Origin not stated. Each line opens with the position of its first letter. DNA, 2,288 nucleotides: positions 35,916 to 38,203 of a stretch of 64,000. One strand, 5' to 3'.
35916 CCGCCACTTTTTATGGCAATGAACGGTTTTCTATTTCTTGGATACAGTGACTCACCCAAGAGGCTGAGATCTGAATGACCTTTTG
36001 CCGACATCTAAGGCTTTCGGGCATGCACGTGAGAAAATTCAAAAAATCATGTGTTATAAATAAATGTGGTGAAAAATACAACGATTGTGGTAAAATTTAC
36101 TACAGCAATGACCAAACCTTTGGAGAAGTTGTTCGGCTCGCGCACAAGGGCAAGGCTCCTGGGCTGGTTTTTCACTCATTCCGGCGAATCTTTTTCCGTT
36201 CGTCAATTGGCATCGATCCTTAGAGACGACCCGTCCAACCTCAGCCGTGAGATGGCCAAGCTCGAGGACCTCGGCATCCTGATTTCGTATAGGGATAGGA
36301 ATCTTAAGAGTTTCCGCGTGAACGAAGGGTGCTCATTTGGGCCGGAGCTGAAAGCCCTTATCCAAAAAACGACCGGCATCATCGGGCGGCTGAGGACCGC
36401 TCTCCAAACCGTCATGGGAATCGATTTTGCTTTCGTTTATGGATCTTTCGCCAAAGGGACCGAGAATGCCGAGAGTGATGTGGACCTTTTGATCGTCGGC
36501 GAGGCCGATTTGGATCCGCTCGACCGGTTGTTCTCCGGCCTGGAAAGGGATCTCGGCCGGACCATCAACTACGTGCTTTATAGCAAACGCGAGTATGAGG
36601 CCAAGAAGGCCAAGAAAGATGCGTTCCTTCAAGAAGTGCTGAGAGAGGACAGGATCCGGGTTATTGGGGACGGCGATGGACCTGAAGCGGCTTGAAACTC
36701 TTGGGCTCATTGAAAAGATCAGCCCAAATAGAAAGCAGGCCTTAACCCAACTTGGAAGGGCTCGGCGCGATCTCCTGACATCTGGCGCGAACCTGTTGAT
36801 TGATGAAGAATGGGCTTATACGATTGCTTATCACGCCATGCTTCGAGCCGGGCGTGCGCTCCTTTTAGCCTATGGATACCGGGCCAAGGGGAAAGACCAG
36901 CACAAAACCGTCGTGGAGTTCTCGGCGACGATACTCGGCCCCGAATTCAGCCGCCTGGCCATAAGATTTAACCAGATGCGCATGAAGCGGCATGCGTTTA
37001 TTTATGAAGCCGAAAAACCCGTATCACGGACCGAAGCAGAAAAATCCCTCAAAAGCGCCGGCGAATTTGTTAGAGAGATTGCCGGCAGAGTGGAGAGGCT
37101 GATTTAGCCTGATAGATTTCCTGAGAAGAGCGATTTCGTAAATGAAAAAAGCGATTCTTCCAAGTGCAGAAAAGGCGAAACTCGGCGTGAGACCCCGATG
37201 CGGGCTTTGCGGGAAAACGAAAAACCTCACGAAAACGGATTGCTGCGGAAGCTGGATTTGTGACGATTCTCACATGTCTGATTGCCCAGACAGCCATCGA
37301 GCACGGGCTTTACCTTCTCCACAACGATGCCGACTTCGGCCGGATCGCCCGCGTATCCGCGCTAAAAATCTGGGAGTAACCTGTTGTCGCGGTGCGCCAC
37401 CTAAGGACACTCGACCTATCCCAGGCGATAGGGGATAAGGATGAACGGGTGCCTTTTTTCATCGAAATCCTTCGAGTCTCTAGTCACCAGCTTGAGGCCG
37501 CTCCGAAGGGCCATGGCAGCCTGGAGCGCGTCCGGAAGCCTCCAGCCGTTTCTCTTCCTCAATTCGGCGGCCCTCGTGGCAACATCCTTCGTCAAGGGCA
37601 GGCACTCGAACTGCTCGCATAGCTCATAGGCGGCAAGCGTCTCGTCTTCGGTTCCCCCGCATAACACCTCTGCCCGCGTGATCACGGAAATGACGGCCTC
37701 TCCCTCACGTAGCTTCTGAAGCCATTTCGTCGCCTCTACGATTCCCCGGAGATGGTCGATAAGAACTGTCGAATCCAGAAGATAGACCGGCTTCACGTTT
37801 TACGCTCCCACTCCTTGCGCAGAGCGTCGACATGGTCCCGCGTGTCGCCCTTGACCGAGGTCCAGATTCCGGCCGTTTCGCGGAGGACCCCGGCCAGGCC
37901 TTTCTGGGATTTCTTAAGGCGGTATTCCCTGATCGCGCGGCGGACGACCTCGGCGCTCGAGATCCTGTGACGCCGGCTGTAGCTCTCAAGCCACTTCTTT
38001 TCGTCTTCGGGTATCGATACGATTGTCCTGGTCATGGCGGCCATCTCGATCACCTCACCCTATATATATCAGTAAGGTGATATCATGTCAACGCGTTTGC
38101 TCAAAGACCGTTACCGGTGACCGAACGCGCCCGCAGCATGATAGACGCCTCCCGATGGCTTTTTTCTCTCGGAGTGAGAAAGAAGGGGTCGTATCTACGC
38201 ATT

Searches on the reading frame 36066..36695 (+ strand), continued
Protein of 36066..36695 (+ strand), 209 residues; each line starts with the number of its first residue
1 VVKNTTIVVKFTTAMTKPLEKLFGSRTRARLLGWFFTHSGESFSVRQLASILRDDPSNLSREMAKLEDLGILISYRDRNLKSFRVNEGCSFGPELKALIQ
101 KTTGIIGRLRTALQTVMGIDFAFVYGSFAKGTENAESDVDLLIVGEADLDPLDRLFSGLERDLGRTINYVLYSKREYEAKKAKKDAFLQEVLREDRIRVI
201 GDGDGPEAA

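Call 79: search_protein_families(library=pfam, alignment_id=A2, max_evalue=0.01)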
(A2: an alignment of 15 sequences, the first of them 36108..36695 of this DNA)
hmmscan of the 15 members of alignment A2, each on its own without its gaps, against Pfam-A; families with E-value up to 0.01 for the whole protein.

A. member 1, window:36108-36695:+ (195 aa): 3 families
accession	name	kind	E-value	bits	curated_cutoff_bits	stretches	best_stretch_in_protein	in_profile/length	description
PF18765.7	Polbeta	-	5.3e-09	36.6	26.9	1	97-157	5-68/93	Polymerase beta, Nucleotidyltransferase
PF01909.29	NTP_transf_2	-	7.9e-08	33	21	1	95-156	4-72/93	Nucleotidyltransferase domain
PF12840.13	HTH_20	-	2.7e-05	24.5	27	1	10-58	2-48/51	Helix-turn-helix domain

B. families by the number of members that match (of 15 scanned): 10 families
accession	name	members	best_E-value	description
PF18765.7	Polbeta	15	2.5e-11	Polymerase beta, Nucleotidyltransferase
PF01909.29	NTP_transf_2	15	3.2e-10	Nucleotidyltransferase domain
PF25212.1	HVO_A0114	7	0.00016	HVO_A0114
PF12840.13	HTH_20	6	8.3e-06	Helix-turn-helix domain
PF01022.26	HTH_5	5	0.00014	Bacterial regulatory protein, arsR family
PF13730.12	HTH_36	3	0.00012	Helix-turn-helix domain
PF13545.12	HTH_Crp_2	2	0.0075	Crp-like helix-turn-helix domain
PF24033.1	DUF7342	1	0.00096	Family of unknown function (DUF7342)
PF12802.13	MarR_2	1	0.0029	MarR family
PF08825.15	E2_bind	1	0.0069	E2 binding domain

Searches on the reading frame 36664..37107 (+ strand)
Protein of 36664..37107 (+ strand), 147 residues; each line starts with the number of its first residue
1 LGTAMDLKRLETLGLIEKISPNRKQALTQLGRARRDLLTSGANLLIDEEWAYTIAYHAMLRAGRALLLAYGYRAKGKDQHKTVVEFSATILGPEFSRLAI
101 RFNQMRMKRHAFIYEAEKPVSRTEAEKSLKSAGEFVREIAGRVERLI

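Call 3: search_protein_families(library=pfam, proteins=[window:36664-37107:+], max_evalue=0.01)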
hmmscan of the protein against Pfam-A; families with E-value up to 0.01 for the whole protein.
window:36664-37107:+ (147 aa): 2 families
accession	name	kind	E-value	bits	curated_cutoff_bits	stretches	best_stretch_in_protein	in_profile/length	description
PF05168.19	HEPN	-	1.8e-05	25.3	22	1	30-138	12-113/117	HEPN domain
PF18726.6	HEPN_SAV_6107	-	3.3e-05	24.8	27.2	1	48-139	7-97/98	SAV_6107-like HEPN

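Call 4: search_protein_families(library=ncbifam, proteins=[window:36664-37107:+], max_evalue=0.01)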
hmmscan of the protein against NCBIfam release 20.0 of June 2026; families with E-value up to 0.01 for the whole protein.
window:36664-37107:+ (147 aa): 0 families

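Call 5: search_protein_families(library=padloc, proteins=[window:36664-37107:+], max_evalue=0.01)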
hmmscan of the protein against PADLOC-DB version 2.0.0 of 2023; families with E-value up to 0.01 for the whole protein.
window:36664-37107:+ (147 aa): 8 families
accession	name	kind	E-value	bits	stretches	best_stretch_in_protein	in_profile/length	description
PDLC04375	PDC-M05B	-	5.3e-17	60.5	1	10-138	17-144/151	-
PDLC04374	PDC-M05B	-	2.9e-15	54.8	1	5-140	1-135/146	-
PDLC04377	PDC-M05B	-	1.4e-12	45.8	1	7-139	3-134/149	-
PDLC04379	PDC-M05B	-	3.2e-09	34.9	1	5-142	1-136/147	-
PDLC04378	PDC-M05B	-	0.00016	19.9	1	52-139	53-139/153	-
PDLC04380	PDC-M05B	-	0.0002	19.7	1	44-86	49-92/114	-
PDLC04376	PDC-M05B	-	0.00035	18.8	1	46-144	21-119/121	-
PDLC04373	PDC-M05B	-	0.0058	14.7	1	6-123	5-117/141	-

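Call 32: search_solved_structures(query=window:36676-37107:+, max_evalue=1, show_alignments=1)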
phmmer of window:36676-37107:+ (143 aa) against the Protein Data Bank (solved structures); distinct sequences matched with E-value up to 1: 1.
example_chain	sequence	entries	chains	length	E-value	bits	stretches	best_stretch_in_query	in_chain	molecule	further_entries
2hsb_A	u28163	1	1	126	0.14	15.8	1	48-137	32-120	Hypothetical UPF0332 protein AF0298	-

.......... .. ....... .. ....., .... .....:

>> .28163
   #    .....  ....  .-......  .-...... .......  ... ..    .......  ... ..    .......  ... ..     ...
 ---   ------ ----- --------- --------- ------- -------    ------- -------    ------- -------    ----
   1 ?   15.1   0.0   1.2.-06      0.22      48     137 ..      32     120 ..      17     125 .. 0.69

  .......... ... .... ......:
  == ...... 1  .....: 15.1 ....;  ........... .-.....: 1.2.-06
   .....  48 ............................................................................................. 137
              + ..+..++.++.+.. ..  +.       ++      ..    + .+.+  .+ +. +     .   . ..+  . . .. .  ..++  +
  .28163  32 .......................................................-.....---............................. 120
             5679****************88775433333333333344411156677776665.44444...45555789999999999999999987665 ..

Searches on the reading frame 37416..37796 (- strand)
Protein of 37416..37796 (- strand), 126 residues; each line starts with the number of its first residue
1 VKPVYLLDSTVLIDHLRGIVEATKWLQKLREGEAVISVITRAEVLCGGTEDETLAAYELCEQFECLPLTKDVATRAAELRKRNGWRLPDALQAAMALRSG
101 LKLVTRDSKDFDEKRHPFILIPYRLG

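Call 3: search_protein_families(library=pfam, proteins=[window:37416-37796:-], max_evalue=0.01)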
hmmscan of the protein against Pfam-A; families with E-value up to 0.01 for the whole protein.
window:37416-37796:- (126 aa): 1 family
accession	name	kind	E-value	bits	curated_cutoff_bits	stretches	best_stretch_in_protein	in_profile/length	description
PF01850.27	PIN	-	3.3e-18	66.9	23.6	1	5-114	1-117/120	PIN domain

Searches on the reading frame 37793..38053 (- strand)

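Call 3: search_protein_families(library=pfam, proteins=[window:37793-38053:-], max_evalue=0.01)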
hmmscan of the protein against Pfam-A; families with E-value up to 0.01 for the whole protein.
window:37793-38053:- (86 aa): 2 families
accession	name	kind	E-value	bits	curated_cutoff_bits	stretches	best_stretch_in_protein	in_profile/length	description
PF01402.27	RHH_1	-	0.0002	21.6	20.5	1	10-45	2-37/39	Ribbon-helix-helix protein, copG family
PF19807.5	DUF6290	-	0.0064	17.1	27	1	7-43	1-37/72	Family of unknown function (DUF6290)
